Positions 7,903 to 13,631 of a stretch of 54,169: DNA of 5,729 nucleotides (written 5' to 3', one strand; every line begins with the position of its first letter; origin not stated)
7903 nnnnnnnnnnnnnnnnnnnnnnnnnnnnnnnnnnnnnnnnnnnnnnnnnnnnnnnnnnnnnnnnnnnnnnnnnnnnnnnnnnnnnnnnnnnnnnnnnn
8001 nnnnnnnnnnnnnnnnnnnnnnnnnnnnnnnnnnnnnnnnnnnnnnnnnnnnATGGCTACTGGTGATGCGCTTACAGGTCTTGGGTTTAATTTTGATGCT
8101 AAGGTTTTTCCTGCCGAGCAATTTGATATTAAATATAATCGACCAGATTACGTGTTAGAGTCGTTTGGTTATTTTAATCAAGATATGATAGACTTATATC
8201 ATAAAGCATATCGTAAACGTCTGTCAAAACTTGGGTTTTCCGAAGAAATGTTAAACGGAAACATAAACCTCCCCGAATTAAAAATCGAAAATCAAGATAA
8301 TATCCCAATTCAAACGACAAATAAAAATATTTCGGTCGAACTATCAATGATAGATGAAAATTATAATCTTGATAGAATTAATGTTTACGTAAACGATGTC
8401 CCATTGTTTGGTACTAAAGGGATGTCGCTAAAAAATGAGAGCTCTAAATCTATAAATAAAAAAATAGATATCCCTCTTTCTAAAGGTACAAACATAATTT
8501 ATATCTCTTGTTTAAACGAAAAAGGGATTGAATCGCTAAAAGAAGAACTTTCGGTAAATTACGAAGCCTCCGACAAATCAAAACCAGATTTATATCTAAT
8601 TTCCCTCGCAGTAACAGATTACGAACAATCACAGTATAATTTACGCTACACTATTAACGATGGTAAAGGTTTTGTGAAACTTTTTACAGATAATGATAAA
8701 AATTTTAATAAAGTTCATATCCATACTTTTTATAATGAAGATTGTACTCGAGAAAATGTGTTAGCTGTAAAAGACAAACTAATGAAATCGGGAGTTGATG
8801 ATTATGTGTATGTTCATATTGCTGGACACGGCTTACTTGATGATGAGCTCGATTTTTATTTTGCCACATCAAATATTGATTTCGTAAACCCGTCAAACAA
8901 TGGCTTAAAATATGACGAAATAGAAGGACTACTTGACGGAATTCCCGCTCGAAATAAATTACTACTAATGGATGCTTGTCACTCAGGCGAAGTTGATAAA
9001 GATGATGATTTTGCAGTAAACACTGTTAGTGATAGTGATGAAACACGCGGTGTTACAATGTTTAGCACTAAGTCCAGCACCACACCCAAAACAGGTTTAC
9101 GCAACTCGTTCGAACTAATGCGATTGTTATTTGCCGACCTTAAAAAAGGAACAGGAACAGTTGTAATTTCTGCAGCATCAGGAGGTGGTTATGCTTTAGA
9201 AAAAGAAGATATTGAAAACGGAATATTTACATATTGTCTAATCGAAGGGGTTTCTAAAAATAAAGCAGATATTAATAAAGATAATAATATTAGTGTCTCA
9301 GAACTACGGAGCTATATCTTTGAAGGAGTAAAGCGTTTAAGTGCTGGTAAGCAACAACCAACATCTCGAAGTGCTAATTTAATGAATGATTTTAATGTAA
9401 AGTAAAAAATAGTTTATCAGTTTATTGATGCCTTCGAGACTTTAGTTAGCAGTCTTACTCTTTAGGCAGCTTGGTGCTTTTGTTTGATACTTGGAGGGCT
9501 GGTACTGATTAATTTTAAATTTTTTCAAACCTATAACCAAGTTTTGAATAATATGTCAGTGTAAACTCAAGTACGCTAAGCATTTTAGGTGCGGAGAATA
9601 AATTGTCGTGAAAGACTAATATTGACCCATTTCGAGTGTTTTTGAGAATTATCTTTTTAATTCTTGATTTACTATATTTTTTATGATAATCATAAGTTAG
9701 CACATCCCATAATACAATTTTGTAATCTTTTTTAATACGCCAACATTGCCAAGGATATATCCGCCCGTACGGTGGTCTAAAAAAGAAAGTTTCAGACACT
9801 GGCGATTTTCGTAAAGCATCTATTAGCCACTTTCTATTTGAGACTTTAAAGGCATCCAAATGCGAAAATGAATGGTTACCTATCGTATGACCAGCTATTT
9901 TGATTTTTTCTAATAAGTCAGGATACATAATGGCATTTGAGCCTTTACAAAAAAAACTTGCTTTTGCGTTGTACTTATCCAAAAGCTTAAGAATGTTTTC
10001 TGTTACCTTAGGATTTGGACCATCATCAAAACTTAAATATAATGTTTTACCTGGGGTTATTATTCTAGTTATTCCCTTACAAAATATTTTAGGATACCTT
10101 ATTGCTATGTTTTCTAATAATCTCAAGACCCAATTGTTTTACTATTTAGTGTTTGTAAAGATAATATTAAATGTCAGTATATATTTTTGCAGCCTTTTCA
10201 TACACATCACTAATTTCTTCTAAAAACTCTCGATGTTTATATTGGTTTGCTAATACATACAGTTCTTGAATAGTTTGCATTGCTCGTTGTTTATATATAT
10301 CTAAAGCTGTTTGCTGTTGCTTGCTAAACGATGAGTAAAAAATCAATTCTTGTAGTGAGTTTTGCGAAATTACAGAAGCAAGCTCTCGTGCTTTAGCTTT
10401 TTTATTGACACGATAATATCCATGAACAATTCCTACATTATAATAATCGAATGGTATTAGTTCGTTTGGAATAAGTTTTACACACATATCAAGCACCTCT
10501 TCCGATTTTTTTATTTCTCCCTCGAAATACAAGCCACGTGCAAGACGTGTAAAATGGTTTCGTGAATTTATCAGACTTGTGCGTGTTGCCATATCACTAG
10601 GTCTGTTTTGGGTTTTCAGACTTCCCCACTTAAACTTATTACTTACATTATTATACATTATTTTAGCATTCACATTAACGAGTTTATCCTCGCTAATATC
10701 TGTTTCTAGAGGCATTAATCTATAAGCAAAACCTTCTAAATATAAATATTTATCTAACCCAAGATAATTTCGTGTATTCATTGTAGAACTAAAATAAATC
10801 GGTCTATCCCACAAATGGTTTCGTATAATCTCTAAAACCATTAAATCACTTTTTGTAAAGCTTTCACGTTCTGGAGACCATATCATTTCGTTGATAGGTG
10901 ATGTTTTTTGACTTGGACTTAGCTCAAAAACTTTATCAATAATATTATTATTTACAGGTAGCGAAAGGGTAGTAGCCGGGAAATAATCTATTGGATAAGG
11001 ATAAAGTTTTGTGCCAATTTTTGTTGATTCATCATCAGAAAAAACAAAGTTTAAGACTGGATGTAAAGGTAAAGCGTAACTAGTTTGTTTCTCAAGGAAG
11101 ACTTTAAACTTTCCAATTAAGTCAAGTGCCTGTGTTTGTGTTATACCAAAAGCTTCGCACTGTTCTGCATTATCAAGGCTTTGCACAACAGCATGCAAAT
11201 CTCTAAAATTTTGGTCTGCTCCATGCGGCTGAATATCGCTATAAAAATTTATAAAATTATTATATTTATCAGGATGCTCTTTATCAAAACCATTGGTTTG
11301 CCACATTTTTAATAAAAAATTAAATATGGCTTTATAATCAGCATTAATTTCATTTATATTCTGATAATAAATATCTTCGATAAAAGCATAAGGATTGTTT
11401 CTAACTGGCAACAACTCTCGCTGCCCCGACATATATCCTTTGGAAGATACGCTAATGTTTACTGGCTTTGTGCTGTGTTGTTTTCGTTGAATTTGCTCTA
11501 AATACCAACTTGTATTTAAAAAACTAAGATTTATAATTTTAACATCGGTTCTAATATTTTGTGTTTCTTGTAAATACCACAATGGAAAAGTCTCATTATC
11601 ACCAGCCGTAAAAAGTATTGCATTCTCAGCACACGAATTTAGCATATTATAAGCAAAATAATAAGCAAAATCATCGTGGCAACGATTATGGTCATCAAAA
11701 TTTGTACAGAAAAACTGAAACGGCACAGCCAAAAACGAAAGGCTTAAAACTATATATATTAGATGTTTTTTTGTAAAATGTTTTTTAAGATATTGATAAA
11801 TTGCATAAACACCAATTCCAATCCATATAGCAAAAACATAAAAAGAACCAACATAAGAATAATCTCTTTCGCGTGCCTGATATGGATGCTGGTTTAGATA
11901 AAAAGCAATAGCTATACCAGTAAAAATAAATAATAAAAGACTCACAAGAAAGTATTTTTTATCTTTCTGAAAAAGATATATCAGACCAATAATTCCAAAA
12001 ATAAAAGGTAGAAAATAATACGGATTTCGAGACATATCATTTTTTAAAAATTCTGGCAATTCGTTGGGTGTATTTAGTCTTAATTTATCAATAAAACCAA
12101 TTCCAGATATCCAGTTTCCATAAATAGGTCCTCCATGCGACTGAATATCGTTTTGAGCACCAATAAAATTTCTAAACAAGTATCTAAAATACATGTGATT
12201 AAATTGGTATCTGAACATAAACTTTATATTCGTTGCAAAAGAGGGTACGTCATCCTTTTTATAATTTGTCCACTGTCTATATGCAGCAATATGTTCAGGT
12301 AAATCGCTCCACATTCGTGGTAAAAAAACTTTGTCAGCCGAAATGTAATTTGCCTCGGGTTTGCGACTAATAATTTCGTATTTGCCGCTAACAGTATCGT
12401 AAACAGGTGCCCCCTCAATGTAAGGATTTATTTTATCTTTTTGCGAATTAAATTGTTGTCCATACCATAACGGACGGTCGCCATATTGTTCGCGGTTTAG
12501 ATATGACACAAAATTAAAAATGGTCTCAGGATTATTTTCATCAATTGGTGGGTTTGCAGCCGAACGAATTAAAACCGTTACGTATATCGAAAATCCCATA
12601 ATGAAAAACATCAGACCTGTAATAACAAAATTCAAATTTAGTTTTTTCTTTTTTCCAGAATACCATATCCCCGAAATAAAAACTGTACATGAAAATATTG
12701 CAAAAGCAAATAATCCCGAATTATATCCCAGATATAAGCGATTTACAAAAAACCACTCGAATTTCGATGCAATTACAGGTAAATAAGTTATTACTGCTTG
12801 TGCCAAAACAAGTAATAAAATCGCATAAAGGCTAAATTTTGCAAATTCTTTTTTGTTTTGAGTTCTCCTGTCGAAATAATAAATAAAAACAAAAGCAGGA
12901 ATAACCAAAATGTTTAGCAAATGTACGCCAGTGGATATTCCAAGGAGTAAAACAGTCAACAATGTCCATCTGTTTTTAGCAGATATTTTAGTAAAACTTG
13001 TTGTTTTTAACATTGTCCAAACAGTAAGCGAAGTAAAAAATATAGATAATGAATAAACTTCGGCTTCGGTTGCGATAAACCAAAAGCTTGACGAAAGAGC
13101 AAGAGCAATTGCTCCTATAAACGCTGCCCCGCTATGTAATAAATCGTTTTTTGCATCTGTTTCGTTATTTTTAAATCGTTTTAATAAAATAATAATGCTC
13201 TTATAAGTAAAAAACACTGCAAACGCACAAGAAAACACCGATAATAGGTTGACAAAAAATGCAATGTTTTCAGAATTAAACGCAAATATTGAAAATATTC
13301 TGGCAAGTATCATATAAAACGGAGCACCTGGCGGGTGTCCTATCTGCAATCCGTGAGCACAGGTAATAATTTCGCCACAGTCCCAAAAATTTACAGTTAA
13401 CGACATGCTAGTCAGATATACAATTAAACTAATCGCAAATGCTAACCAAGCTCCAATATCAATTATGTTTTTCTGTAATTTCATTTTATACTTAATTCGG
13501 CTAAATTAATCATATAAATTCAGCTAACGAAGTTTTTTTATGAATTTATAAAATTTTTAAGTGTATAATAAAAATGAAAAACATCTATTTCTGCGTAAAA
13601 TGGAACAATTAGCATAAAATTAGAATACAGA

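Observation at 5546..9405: Exported WD40-repeat caspase co-transcribed with a small exported beta-rich partner: candidate envelope-located protease module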

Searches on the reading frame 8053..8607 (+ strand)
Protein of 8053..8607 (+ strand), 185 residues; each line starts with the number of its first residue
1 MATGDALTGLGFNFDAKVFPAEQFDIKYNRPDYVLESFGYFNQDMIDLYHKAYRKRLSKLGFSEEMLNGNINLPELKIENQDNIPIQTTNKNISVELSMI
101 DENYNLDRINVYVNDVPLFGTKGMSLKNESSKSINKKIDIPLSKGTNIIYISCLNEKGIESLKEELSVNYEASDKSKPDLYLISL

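Call 49: search_protein_families(library=ncbifam, proteins=[window:8053-8607:+], max_evalue=0.1)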
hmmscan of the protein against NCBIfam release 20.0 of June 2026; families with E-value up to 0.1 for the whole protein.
window:8053-8607:+ (185 aa): 1 family
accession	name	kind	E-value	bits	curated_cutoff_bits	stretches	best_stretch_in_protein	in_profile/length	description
NF041772.1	tung_bind_TupA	equivalog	0.053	12.9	400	1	94-161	74-138/266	tungstate ABC transporter substrate-binding protein TupA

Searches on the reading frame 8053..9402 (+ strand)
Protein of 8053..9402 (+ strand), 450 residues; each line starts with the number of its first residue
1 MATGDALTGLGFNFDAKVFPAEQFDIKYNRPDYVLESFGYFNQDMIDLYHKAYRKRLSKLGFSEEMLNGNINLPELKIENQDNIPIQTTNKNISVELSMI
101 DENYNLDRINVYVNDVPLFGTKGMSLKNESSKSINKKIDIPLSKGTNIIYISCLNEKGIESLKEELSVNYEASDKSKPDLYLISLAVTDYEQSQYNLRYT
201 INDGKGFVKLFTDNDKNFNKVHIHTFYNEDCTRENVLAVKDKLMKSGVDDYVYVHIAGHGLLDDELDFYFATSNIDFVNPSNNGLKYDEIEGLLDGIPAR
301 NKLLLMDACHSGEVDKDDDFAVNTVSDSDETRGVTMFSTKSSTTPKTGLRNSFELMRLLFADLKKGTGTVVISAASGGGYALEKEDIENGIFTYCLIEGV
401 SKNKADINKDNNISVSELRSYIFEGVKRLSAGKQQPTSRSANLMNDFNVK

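Call 34: search_solved_structures(query=window:8053-9402:+, max_evalue=1, show_alignments=3)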
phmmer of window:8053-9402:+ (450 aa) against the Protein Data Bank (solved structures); distinct sequences matched with E-value up to 1: 2.
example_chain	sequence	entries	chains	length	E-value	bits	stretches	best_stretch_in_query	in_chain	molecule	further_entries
4f4w_A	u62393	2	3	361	0.16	14.3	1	136-225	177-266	DNA polymerase IV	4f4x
4wd2_A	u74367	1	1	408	0.24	13.7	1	271-318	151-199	Aromatic-amino-acid transaminase TyrB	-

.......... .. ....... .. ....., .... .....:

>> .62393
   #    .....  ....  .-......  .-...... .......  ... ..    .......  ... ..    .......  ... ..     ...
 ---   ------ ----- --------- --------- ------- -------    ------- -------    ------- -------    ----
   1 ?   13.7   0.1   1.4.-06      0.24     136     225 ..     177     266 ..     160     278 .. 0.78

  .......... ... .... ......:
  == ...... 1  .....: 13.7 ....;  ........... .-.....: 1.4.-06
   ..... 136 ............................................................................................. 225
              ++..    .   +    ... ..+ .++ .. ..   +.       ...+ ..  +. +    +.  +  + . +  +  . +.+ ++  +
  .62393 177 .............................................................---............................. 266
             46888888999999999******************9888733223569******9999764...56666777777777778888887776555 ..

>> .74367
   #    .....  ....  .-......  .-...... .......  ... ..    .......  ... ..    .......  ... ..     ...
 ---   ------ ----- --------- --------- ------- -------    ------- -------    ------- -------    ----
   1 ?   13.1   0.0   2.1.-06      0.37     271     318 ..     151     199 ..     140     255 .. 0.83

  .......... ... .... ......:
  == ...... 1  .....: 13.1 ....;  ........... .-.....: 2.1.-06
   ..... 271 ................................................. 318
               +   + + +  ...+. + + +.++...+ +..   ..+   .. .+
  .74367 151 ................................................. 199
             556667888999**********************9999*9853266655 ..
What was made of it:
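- Tried and rejected: The single-sequence search with the C14 half finds nothing meaningful (call 34).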

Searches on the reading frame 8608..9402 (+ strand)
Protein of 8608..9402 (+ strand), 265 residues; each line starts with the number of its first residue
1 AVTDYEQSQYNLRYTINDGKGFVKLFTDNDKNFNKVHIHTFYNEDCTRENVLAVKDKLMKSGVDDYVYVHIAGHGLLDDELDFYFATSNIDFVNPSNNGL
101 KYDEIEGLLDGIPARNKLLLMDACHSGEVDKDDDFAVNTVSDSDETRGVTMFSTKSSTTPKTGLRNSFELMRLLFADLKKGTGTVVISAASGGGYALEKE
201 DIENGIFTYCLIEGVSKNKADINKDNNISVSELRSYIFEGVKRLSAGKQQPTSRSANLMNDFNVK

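Call 36: search_solved_structures(query=A3, max_evalue=1, show_alignments=3)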
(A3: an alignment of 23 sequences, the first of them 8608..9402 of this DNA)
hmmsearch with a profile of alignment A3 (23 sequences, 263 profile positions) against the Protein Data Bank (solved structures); distinct sequences matched with E-value up to 1: 10.
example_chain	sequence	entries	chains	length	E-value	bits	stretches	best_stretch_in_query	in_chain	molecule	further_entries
6w8s_A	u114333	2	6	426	1.1e-05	28.2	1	5-144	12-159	Metacaspase-4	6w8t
6w8r_A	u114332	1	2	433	0.00061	22.5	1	5-143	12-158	Metacaspase-4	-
4afr_A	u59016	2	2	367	0.0092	18.7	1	11-129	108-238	METACASPASE | METACASPASE MCA2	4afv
4f6o_A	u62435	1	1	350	0.011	18.4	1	5-129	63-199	Metacaspase-1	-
3bij_A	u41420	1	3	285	0.012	18.3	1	36-133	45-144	Uncharacterized protein GSU0716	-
7qp0_A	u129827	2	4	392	0.012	18.2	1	7-129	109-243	Metacaspase-1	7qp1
4afp_A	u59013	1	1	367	0.014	18.1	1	11-129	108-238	METACASPASE MCA2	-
4af8_A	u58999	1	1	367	0.026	17.2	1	16-129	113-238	METACASPASE MCA2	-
4f6p_A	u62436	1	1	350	0.12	15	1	5-82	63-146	Metacaspase-1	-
4wd2_A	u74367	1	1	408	0.71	12.5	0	92-133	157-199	Aromatic-amino-acid transaminase TyrB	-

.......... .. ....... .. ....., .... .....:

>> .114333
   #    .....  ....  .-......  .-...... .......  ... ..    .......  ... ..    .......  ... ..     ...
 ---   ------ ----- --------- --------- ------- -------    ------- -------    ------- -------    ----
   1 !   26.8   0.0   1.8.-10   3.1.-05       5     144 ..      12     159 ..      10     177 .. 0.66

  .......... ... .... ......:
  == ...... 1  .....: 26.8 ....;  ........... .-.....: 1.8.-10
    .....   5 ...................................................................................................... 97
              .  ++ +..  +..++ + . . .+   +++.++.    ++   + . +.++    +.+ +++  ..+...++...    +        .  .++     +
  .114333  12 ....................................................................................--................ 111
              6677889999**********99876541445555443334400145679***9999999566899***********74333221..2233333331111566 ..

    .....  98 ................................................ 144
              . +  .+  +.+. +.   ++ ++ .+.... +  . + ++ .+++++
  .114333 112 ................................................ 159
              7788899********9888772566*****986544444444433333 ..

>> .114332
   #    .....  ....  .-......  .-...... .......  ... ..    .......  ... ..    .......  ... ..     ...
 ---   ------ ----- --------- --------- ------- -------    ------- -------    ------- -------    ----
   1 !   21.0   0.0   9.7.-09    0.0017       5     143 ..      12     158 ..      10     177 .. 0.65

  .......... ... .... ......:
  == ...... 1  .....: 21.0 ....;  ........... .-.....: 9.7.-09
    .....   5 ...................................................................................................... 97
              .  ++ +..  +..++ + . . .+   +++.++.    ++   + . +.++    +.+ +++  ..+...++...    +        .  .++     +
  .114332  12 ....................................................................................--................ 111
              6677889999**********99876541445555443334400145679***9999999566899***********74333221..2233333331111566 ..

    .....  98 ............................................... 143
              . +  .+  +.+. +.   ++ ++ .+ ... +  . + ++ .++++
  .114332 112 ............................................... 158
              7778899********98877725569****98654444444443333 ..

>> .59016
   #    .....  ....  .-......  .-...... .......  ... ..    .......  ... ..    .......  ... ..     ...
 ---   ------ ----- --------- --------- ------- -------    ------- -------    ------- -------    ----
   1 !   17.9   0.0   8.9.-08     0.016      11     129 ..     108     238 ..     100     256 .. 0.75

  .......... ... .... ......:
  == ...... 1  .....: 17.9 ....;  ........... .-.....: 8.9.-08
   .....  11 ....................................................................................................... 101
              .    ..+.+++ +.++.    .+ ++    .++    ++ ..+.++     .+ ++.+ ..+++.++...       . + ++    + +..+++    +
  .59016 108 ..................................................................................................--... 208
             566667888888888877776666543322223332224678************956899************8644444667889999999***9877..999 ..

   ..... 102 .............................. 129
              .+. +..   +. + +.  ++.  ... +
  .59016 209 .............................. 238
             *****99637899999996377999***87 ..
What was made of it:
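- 8590..9402 (+): C14 (metacaspase/orthocaspase-like) catalytic domain. Key residues: D763 (8659..8661), His819 (8827..8829), D867 (8971..8973), Cys869 (8977..8979). The profile search of PDB hits AtMC4 (E 1.1e-5), TbMCA2, Yca1 and GSU0716 (call 36).
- On Metacaspase/orthocaspase subgroup (C14B): The profile alignment to TbMCA2 places D763 opposite Asp95 and D867 opposite Asp211 (call 36).
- These fit a protease predicted to be Arg/Lys-specific (call 36).
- Tried and rejected: Only the domain profile reaches metacaspases (call 36).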

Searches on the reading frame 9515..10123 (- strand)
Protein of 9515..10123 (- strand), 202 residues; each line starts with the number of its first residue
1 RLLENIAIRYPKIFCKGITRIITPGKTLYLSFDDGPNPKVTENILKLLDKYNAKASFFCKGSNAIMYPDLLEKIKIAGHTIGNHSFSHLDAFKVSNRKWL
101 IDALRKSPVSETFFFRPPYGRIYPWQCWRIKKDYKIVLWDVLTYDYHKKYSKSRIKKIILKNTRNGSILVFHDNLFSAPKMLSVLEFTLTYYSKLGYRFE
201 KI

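Call 3: search_protein_families(library=pfam, proteins=[window:9515-10123:-], max_evalue=0.01)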
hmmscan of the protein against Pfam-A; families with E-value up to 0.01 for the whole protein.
window:9515-10123:- (202 aa): 1 family
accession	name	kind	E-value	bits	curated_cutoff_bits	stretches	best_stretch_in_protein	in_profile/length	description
PF01522.26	Polysacc_deac_1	-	9.3e-24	84.2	23.1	1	23-123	4-108/124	Polysaccharide deacetylase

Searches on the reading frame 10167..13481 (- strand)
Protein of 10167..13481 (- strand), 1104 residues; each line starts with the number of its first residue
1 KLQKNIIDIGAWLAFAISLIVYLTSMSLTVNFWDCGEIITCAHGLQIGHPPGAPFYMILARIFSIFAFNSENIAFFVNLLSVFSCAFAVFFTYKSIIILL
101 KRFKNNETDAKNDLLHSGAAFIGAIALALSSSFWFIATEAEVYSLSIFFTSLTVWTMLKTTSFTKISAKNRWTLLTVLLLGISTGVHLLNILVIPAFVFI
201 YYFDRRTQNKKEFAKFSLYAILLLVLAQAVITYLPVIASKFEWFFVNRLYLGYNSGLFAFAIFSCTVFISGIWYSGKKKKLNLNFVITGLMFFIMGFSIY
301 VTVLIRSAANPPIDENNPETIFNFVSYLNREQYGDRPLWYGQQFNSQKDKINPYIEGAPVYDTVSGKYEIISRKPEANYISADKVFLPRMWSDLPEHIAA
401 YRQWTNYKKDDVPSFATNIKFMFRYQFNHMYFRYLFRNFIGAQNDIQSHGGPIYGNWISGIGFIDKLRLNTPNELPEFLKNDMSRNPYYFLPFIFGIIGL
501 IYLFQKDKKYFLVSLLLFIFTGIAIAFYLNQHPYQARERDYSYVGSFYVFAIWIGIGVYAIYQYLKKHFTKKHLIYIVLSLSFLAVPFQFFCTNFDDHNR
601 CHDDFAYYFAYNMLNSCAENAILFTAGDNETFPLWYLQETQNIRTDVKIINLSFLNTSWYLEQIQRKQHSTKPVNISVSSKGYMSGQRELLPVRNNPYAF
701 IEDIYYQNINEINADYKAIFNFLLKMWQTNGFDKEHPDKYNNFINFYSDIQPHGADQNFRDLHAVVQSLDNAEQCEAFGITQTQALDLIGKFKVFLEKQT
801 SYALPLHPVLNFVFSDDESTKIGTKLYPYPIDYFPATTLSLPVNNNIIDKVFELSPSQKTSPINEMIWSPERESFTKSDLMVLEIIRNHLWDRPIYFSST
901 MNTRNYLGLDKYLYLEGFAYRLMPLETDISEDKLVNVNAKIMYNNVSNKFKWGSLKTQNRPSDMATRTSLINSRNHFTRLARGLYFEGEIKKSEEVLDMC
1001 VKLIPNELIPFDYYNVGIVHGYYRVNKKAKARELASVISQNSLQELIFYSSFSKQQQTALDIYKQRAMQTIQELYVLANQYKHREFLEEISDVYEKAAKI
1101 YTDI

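Call 3: search_protein_families(library=pfam, proteins=[window:10167-13481:-], max_evalue=0.01)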
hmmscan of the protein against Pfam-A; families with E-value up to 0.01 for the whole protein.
window:10167-13481:- (1104 aa): 3 families
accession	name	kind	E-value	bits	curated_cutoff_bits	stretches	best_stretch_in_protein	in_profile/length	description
PF11028.14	TMEM260-like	-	1.4e-55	188.3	24.2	1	34-207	1-176/179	Protein O-mannosyl-transferase TMEM260-like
PF13231.12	PMT_2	-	0.0021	18.7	26.1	1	114-227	46-155/160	Dolichyl-phosphate-mannose-protein mannosyltransferase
PF04424.19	MINDY_DUB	-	0.0025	17.6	27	1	914-1078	36-184/264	MINDY deubiquitinase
